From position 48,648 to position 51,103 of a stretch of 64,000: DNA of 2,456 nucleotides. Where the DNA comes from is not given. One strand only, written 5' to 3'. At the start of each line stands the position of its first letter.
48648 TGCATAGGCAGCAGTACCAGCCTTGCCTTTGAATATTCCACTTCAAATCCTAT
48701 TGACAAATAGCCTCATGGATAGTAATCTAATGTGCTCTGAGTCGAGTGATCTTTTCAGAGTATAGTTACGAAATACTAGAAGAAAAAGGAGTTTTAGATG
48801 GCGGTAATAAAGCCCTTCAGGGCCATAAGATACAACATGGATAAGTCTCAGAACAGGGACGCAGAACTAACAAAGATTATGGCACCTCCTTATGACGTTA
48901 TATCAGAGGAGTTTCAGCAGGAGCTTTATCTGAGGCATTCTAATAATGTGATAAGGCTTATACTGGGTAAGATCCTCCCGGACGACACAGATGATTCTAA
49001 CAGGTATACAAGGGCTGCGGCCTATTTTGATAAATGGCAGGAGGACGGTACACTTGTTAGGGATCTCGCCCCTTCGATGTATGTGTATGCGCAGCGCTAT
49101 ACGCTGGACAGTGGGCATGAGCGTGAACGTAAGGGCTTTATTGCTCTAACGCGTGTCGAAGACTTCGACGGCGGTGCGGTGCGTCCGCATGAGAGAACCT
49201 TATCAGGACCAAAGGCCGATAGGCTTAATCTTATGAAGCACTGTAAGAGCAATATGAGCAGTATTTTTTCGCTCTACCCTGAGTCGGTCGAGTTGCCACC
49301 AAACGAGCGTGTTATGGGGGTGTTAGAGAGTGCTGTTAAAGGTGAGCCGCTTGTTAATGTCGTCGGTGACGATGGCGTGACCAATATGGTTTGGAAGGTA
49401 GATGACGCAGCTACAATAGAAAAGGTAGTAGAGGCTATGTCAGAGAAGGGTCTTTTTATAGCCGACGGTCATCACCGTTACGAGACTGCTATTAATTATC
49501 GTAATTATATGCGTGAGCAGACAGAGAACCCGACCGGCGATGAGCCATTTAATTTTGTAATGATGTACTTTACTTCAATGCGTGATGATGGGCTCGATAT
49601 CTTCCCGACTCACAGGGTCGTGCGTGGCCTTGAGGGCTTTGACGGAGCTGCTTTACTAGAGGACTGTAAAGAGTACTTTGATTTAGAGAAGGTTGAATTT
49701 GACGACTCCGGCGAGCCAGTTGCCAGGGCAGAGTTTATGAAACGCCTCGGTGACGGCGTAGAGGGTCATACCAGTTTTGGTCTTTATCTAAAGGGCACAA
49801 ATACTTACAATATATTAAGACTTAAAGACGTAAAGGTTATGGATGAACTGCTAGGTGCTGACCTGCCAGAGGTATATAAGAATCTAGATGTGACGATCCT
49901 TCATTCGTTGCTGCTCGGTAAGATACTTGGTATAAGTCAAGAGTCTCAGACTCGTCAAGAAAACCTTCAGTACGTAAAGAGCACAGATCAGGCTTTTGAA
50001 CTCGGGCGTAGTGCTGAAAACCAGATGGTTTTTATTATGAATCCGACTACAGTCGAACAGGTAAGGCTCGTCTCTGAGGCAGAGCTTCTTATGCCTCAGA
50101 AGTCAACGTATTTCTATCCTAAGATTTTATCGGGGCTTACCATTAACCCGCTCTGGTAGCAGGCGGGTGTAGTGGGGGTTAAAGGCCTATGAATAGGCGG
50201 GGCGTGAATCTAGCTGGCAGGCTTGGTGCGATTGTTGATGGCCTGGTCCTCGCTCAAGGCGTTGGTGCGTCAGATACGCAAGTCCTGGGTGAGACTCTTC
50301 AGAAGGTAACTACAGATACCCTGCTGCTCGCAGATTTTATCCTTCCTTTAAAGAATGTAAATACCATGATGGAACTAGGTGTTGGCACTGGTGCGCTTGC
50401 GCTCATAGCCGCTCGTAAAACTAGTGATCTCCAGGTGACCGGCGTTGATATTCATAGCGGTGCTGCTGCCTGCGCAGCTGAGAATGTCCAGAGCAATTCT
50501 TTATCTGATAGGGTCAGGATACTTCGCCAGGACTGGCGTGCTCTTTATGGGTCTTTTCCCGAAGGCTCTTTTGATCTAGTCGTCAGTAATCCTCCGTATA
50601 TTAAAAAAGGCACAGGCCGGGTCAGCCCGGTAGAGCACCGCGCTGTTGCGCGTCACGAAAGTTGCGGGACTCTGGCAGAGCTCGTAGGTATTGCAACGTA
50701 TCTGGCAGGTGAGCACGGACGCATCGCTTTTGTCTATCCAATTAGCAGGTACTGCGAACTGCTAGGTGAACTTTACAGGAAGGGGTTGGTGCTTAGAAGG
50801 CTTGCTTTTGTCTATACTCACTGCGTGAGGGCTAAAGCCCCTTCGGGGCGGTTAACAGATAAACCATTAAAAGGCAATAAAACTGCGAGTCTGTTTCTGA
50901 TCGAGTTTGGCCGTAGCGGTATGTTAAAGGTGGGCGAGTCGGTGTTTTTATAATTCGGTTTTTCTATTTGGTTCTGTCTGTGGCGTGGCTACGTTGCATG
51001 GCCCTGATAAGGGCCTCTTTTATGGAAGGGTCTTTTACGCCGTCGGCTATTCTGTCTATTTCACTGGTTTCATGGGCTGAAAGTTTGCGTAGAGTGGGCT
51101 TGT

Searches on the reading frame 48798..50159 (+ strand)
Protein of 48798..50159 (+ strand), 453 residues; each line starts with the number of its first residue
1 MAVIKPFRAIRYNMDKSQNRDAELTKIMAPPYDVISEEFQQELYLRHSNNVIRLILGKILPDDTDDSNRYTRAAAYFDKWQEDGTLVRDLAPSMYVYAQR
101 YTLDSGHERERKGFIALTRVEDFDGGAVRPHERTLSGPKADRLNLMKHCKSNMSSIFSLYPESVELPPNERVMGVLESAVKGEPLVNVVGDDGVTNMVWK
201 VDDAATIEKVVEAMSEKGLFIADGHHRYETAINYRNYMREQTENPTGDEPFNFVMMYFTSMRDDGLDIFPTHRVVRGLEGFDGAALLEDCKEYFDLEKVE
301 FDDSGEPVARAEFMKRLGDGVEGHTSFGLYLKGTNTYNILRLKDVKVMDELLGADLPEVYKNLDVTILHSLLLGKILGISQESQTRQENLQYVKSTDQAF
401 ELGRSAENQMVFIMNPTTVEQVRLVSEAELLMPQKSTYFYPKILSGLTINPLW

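Call 64: search_protein_families(library=pfam, proteins=[window:48798-50159:+], max_evalue=0.00001)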
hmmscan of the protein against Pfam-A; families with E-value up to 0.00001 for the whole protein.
window:48798-50159:+ (453 aa): 1 family
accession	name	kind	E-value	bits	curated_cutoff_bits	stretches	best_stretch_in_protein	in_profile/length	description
PF06245.16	DUF1015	-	2.3e-96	323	25.8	1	4-366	1-325/325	Protein of unknown function (DUF1015)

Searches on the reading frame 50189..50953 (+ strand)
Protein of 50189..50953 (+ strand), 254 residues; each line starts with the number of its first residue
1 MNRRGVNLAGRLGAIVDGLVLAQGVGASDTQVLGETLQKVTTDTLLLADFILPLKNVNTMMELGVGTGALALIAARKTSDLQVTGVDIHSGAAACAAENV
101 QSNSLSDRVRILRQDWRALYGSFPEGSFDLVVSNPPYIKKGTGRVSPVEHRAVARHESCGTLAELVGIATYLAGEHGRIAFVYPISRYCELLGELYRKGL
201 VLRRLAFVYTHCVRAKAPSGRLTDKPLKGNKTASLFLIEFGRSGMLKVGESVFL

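Call 64: search_protein_families(library=pfam, proteins=[window:50189-50953:+], max_evalue=0.00001)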
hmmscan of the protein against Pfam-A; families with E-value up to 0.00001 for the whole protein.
window:50189-50953:+ (254 aa): 8 families
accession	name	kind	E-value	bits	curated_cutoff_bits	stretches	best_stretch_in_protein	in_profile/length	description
PF05175.20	MTS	-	3.7e-13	49.9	23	1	52-141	27-112/170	Methyltransferase small domain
PF13649.12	Methyltransf_25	-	3.7e-11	44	27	1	61-133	2-70/97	Methyltransferase domain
PF08241.18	Methyltransf_11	-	3.3e-09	37.7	21.2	1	62-134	2-67/95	Methyltransferase domain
PF13847.12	Methyltransf_31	-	8.4e-09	35.7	27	1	58-134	5-81/145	Methyltransferase domain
PF06325.19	PrmA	-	1.9e-07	31.3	22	1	54-134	159-233/296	Ribosomal protein L11 methyltransferase (PrmA)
PF01170.24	UPF0020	-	8.1e-07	29.4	22.3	1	70-139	66-133/197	RMKL-like, methyltransferase domain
PF08242.18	Methyltransf_12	-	2e-06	28.9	30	1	61-134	1-72/98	Methyltransferase domain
PF10294.15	Methyltransf_16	-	6.1e-06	26.5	21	1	58-132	48-125/174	Lysine methyltransferase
